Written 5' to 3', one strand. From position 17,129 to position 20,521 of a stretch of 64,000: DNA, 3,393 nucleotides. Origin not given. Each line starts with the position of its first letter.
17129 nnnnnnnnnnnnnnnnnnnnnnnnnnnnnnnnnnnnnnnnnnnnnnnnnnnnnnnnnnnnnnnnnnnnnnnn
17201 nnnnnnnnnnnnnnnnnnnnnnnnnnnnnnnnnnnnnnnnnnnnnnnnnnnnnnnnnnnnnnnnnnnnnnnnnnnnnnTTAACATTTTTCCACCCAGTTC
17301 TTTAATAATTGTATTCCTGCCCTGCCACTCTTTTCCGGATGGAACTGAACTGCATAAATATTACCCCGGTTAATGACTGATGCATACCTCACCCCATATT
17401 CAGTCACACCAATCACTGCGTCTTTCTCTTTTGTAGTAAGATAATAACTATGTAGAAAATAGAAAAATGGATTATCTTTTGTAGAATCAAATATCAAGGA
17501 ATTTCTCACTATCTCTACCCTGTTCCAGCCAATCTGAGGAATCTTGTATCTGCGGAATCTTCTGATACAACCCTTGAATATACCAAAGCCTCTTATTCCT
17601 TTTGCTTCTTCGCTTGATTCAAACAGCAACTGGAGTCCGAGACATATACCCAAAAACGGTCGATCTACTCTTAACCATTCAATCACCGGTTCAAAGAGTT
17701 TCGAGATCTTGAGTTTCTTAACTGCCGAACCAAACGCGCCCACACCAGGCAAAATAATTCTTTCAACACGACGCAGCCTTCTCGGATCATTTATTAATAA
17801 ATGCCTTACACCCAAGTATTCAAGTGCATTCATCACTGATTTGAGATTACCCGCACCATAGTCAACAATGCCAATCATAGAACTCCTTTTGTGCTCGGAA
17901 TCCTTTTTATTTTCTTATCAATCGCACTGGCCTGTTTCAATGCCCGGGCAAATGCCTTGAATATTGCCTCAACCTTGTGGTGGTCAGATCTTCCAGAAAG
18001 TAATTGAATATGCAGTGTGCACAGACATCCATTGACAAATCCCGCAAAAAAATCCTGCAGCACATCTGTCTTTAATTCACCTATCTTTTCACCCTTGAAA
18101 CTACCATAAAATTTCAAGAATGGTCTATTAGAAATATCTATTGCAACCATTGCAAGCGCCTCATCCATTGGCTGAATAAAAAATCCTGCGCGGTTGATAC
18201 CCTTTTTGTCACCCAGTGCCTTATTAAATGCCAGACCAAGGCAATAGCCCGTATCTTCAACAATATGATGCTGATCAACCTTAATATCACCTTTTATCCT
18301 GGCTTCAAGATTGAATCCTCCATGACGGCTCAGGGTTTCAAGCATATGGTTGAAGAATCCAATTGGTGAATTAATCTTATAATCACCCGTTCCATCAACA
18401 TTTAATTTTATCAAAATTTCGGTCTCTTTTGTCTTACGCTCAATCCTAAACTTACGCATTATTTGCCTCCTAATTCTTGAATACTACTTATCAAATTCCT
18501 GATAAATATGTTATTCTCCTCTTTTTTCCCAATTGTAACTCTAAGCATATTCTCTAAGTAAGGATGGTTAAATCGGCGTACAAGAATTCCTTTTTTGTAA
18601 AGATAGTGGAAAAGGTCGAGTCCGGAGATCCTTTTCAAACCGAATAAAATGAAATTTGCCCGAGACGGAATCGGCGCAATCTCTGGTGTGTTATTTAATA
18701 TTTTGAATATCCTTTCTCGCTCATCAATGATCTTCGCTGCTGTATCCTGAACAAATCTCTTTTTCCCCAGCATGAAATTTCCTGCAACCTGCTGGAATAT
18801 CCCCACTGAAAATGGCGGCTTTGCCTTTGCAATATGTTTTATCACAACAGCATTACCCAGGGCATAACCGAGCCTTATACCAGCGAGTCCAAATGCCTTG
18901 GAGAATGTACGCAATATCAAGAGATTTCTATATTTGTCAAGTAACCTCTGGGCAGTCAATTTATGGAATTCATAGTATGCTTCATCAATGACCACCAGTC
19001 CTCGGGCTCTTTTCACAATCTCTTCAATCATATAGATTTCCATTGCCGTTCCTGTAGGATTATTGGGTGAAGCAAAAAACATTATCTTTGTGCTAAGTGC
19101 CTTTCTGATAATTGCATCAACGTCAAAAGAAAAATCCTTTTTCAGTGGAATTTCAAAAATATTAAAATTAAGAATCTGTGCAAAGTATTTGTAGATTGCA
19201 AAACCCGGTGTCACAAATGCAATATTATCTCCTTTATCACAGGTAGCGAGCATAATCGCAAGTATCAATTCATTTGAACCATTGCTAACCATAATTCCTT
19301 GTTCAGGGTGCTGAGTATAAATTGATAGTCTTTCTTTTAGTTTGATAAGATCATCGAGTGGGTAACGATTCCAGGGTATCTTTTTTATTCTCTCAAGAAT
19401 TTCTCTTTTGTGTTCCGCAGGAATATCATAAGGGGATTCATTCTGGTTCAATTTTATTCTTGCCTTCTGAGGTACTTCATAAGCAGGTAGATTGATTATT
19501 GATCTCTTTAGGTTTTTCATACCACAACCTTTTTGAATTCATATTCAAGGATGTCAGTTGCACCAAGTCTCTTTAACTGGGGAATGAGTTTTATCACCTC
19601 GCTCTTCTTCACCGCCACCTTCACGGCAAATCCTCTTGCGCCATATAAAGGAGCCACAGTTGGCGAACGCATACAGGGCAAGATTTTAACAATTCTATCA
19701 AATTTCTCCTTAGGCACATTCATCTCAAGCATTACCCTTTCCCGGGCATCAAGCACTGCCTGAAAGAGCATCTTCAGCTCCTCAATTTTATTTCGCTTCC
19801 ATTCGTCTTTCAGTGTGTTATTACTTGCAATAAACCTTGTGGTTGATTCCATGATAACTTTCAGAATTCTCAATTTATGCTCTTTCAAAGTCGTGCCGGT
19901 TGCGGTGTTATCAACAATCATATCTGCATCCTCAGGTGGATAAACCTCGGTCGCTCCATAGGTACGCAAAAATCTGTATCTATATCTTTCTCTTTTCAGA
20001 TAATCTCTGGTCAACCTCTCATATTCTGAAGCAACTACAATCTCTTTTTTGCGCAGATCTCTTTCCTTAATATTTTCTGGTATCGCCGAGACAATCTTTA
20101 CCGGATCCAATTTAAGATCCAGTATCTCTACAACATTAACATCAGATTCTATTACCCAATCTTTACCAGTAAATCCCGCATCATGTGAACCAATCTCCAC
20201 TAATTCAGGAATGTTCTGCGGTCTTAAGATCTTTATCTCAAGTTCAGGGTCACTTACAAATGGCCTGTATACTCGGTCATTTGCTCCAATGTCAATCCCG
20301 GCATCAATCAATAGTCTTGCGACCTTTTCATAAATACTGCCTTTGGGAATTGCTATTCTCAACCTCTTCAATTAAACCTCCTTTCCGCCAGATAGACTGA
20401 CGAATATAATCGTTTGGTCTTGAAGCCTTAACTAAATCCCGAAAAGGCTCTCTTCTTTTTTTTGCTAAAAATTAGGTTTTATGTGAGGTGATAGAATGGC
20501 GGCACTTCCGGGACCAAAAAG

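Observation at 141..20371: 22-gene gap-free his-trp-aro supraoperon with interleaved gene order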

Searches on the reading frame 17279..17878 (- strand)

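Call 4: search_protein_families(library=ncbifam, proteins=[window:17279-17878:-])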
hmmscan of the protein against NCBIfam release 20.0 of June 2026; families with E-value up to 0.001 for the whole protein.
window:17279-17878:- (199 aa): 14 families
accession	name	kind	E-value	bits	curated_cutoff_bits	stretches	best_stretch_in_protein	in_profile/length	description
TIGR01855.1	IMP_synth_hisH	equivalog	1.5e-66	224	105.4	1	2-197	1-197/198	imidazole glycerol phosphate synthase subunit HisH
NF010608.0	PRK14004.1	equivalog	7.2e-44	150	216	1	1-197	1-208/210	imidazole glycerol phosphate synthase subunit HisH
NF001975.0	PRK00758.1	equivalog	1.2e-10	41.3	198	1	1-87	3-83/185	GMP synthase subunit A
TIGR00888.1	guaA_Nterm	equivalog_domain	1.4e-08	34.3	172.15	1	4-197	3-182/188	glutamine-hydrolyzing GMP synthase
TIGR03800.1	PLP_synth_Pdx2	equivalog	7.8e-08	32.5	105.55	1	9-88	8-86/184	pyridoxal 5'-phosphate synthase glutaminase subunit PdxT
NF000848.1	PRK00074.1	equivalog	4.9e-06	25.4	400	1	67-198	65-186/512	glutamine-hydrolyzing GMP synthase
NF001989.1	PRK00784.1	equivalog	5.5e-05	22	273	1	23-96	272-345/480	cobyric acid synthase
NF005849.0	PRK07765.1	equivalog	0.0001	21.7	308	0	154-199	146-192/219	aminodeoxychorismate/anthranilate synthase component II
NF005072.0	PRK06490.1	equivalog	0.00018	20.5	339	0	69-182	89-186/251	glutamine amidotransferase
NF005367.0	PRK06895.1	equivalog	0.00027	20.9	265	0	74-197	74-187/190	anthranilate synthase component II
TIGR01737.1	FGAM_synth_I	equivalog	0.00027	20.4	177.8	1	13-88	15-94/228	phosphoribosylformylglycinamidine synthase I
TIGR01368.1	CPSaseIIsmall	equivalog_domain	0.00061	18.8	307.35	0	58-88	232-262/361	glutamine-hydrolyzing carbamoyl-phosphate synthase small subunit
NF002957.0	PRK03619.1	equivalog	0.00085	18.7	212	0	13-88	15-95/222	phosphoribosylformylglycinamidine synthase subunit PurQ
NF010081.0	PRK13566.1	equivalog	0.00088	17.6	645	0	72-198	600-719/729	anthranilate synthase component I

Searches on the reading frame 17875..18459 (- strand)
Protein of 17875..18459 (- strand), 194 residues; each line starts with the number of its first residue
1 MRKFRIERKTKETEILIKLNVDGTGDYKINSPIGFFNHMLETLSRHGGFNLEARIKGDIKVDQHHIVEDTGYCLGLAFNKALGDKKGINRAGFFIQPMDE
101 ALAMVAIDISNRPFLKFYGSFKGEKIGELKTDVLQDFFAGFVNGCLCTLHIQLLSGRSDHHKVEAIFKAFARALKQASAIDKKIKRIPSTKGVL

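Call 4: search_protein_families(library=ncbifam, proteins=[window:17875-18459:-])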
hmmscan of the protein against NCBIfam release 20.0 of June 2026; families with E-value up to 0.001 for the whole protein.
window:17875-18459:- (194 aa): 13 families
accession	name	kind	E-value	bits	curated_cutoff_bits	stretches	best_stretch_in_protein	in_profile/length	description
NF002111.0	PRK00951.2-1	equivalog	6e-76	254.3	231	1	1-194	3-194/194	imidazoleglycerol-phosphate dehydratase HisB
NF002109.0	PRK00951.1-5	equivalog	2e-70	236.6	278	1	1-194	2-196/196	imidazoleglycerol-phosphate dehydratase HisB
NF003937.0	PRK05446.1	equivalog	3.1e-70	236.9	443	1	2-194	167-355/355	bifunctional histidinol-phosphatase/imidazoleglycerol-phosphate dehydratase HisB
NF002115.0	PRK00951.2-5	equivalog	3.7e-70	235.7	289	1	1-194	2-195/195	imidazoleglycerol-phosphate dehydratase HisB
NF002116.0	PRK00951.2-6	equivalog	1.1e-67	227.8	269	1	2-194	4-197/197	imidazoleglycerol-phosphate dehydratase HisB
NF002112.0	PRK00951.2-2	equivalog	2.1e-67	226.6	315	1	1-194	1-194/194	imidazoleglycerol-phosphate dehydratase HisB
NF002107.0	PRK00951.1-2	equivalog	2.3e-67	226.4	267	1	1-194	1-194/194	imidazoleglycerol-phosphate dehydratase HisB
NF002106.0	PRK00951.1-1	equivalog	1.1e-65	221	283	1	1-194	3-197/197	imidazoleglycerol-phosphate dehydratase HisB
NF002114.0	PRK00951.2-4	equivalog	8.8e-64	214.6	189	1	5-194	3-190/190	imidazoleglycerol-phosphate dehydratase HisB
NF002108.0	PRK00951.1-3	equivalog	9e-64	214.9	328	1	2-194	10-203/205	imidazoleglycerol-phosphate dehydratase HisB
NF002110.2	PRK00951.1-6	equivalog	7.4e-61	205.4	266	1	2-194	1-199/199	imidazoleglycerol-phosphate dehydratase HisB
NF002113.0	PRK00951.2-3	equivalog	2.4e-58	197.2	288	1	1-193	1-189/190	imidazoleglycerol-phosphate dehydratase HisB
NF010121.0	PRK13598.1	equivalog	2.3e-50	171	295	1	2-194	3-193/193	imidazoleglycerol-phosphate dehydratase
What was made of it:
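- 17875..18459 (-): hisB (imidazoleglycerol-phosphate dehydratase only). Call 4.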

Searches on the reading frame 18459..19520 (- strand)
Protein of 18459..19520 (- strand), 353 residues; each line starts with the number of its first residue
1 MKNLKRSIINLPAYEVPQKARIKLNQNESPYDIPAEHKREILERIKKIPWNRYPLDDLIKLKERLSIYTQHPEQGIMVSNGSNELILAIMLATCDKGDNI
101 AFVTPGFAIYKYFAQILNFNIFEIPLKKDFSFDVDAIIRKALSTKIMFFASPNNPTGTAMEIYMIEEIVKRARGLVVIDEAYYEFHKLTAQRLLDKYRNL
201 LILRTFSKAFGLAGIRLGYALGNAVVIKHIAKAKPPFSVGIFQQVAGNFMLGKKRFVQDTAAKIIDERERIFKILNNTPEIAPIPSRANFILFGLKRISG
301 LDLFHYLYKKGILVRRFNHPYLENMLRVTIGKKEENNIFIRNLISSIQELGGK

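Call 5: search_protein_families(library=ncbifam, proteins=[window:18459-19520:-], max_evalue=0.00001)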
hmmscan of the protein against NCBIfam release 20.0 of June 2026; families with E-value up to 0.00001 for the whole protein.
window:18459-19520:- (353 aa): 63 families (the best 25 are shown)
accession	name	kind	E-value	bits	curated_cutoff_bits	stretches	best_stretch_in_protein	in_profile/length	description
TIGR01141.1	hisC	equivalog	3.5e-91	305.7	276.55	1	11-343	7-346/349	histidinol-phosphate transaminase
NF002877.0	PRK03317.1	equivalog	9.1e-62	209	409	1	5-345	16-365/374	histidinol-phosphate transaminase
NF002726.0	PRK02610.1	equivalog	2.9e-60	204.2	391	1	23-348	32-370/374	histidinol-phosphate transaminase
NF002878.0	PRK03321.1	subfamily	3.7e-60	203.5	374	1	4-344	5-346/352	histidinol-phosphate transaminase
TIGR01140.1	L_thr_O3P_dcar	equivalog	6.9e-55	186.5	290.55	1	14-341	12-328/331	threonine-phosphate decarboxylase CobD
NF003496.0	PRK05166.1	equivalog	2.1e-52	178.1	540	1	22-344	39-367/373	histidinol-phosphate transaminase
NF006580.0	PRK09105.1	subfamily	1e-44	152.9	444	1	17-342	44-366/375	pyridoxal phosphate-dependent aminotransferase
NF006014.0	PRK08153.1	equivalog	2.5e-38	131.9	510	1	24-350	38-367/370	pyridoxal phosphate-dependent aminotransferase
NF051461.1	pyoverd_PtaA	equivalog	3e-35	121.6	500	1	17-340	32-353/359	pyoverdine biosynthesis transaminase PtaA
NF041364.1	GntC_guanitoxin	equivalog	4.7e-29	101.4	415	1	65-298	46-304/356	guanitoxin biosynthesis PLP-dependent (S)-gamma-hydroxy-L-arginine cyclodehydratase GntC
NF005915.1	PRK07908.1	equivalog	1.9e-26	93.2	360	1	40-343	33-331/332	Rv2231c family histidinol phosphate aminotransferase CobC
TIGR03540.1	DapC_direct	equivalog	6.3e-24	84.6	593.25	1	70-271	88-302/383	LL-diaminopimelate aminotransferase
NF006225.0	PRK08354.1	equivalog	7.7e-24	84.6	288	1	36-344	29-313/318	putative aminotransferase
NF006756.0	PRK09276.1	subfamily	2e-23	82.9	507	1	69-271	89-305/387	LL-diaminopimelate aminotransferase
NF004870.0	PRK06225.1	equivalog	1.4e-22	79.9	351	1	19-317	28-340/380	pyridoxal phosphate-dependent aminotransferase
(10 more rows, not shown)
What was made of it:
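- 18459..19520 (-): hisC (histidinol-phosphate aminotransferase). It is the only aminotransferase in the block and is inferred to serve Phe/Tyr synthesis as well. Call 5: TIGR01141, 305.7 bits against a cutoff of 276.6.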

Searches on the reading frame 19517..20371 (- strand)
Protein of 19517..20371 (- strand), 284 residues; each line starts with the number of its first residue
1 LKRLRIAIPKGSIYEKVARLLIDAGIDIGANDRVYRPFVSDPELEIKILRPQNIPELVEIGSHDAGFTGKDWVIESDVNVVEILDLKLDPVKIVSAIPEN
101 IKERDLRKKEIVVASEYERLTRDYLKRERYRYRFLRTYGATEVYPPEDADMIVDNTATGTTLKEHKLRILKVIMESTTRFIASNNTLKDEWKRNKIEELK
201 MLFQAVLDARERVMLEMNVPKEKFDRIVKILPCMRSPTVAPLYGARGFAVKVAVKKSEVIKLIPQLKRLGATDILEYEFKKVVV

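Call 5: search_protein_families(library=ncbifam, proteins=[window:19517-20371:-], max_evalue=0.00001)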
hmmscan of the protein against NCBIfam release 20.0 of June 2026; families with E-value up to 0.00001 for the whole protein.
window:19517-20371:- (284 aa): 2 families
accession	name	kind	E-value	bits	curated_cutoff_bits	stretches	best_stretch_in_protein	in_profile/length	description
TIGR00070.1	hisG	equivalog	1.6e-45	155.2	75.75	1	4-182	1-183/183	ATP phosphoribosyltransferase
TIGR03455.1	HisG_C-term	equivalog_domain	3.3e-29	101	40.05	1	185-283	3-100/100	ATP phosphoribosyltransferase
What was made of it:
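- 19517..20371 (-): hisG (long form, with C-terminal regulatory domain). Call 5: TIGR00070 and TIGR03455.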

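Call 14: find_related_loci(query=window:19517-20371:-, collection=genome_contigs, flank=10000)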
Query window:19517-20371:- (284 aa) in genome_contigs; peptide patterns used: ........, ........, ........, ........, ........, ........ (x = any residue, [..] = any of these).
278 stretches matched a pattern; 80 encode a relative of the query (tblastn E <= 1e-3); 80 distinct loci.
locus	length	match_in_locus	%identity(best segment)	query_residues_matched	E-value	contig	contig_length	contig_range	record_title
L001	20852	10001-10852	81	1-284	4e-157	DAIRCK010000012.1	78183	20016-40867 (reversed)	MAG TPA_asm: bacterium isolate CTOTU1359 NODE_41_length_78183_cov_7.869266, whole genome shotgun sequence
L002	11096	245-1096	81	1-284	6e-156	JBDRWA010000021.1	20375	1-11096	MAG: candidate division WOR-3 bacterium isolate JZ-2_201709_bins_162 JZ-2_201709_bins_162_scaffold_21, whole genome shot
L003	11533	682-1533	80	1-284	1e-151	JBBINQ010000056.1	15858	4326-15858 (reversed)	MAG: candidate division WOR-3 bacterium isolate SLS170214_bin_26 NODE_3957_length_15858_cov_14.831108, whole genome shot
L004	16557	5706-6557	80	1-284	3e-150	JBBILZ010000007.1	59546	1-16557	MAG: candidate division WOR-3 bacterium isolate SIF170217_bin_220 NODE_362_length_59546_cov_3.11064, whole genome shotgu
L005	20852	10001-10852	75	1-284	2e-149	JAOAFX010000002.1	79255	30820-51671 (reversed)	MAG: candidate division WOR-3 bacterium isolate SKW300 NODE_2_length_79255_cov_4.637096, whole genome shotgun sequence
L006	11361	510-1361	62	1-284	3e-126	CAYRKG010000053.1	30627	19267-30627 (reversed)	MAG TPA_asm: uncultured Spirochaetota bacterium isolate SRP323688_co1_269 genome assembly, contig: NODE_2642_length_3062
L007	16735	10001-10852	64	1-284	2e-124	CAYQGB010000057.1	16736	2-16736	MAG TPA_asm: uncultured Calditrichaceae bacterium isolate SRP162660_co2_186 genome assembly, contig: NODE_1224_length_16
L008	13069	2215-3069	63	1-284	3e-124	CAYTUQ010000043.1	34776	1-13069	MAG TPA_asm: uncultured bacterium isolate binchicken_co262_234 genome assembly, contig: NODE_1072_length_34776_cov_25.11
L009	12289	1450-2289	65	3-284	2e-122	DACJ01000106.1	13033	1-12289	MAG TPA_asm: Euryarchaeota archaeon UBA186 UBA186_contig_29060, whole genome shotgun sequence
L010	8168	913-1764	61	1-284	4e-122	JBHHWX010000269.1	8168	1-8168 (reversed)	MAG: bacterium isolate D_3_bin.27 NODE_4578_length_8168_cov_7.766424, whole genome shotgun sequence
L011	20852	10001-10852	60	1-284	3e-121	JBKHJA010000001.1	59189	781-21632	MAG: Candidatus Aminicenantes bacterium isolate D4M11_12 NODE_152_length_59189_cov_17.480502, whole genome shotgun seque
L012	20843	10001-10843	60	4-284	5e-121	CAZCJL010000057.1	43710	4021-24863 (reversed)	MAG TPA_asm: uncultured Cytophagia bacterium isolate SRP141376_co4_213 genome assembly, contig: NODE_1527_length_43710_c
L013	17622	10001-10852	59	1-284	1e-120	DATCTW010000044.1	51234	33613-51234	MAG TPA_asm: Ignavibacteria bacterium isolate SMAG_U7341 k141_104568, whole genome shotgun sequence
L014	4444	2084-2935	60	1-284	2e-121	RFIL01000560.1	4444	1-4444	MAG: Calditrichaeota bacterium isolate J075 k99_1298577, whole genome shotgun sequence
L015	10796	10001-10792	64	1-264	8e-117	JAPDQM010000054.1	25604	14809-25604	MAG: candidate division KSB1 bacterium isolate JZ4_201803_bins_154 JZ-4_201803_bins_154_scaffold_54, whole genome shotgu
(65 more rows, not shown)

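Call 15: find_encoding_contigs(protein=window:19517-20371:-, flank=10000, max_places=6)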
Protein window:19517-20371:- (284 aa): 2 contigs read that carry it; 1 place shown.
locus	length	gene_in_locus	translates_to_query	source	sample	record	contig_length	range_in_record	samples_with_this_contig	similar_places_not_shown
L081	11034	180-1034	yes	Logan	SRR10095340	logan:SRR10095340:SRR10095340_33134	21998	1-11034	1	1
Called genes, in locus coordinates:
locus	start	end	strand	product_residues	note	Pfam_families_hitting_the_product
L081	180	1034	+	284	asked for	PF01634:HisG, PF08029:HisG_C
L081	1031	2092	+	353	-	PF00155:Aminotran_1_2, PF04864:Alliinase_C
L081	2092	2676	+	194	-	PF00475:IGPD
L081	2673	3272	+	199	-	PF00117:GATase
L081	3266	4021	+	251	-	PF00977:His_biosynth, PF05690:ThiG (faint), PF01207:Dus (faint), PF03060:NMO (faint), PF02581:TMP-TENI (faint), PF01180:DHO_dh (faint)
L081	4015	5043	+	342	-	PF00977:His_biosynth, PF01884:PcrB (faint), PF01502:PRA-CH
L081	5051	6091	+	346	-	PF02885:Glycos_trans_3N, PF00591:Glycos_transf_3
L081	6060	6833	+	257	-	PF00218:IGPS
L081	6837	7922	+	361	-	PF01817:CM_2, PF02153:PDH_N, PF20463:PDH_C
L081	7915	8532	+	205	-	PF00697:PRAI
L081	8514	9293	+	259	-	PF08501:Shikimate_dh_N, PF01488:Shikimate_DH, PF18317:SDH_C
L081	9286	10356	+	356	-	PF01264:Chorismate_synt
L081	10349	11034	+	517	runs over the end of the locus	PF01202:SKI, PF00465:Fe-ADH (weak), PF13685:Fe-ADH_2, PF01761:DHQ_synthase, PF24621:DHQS_C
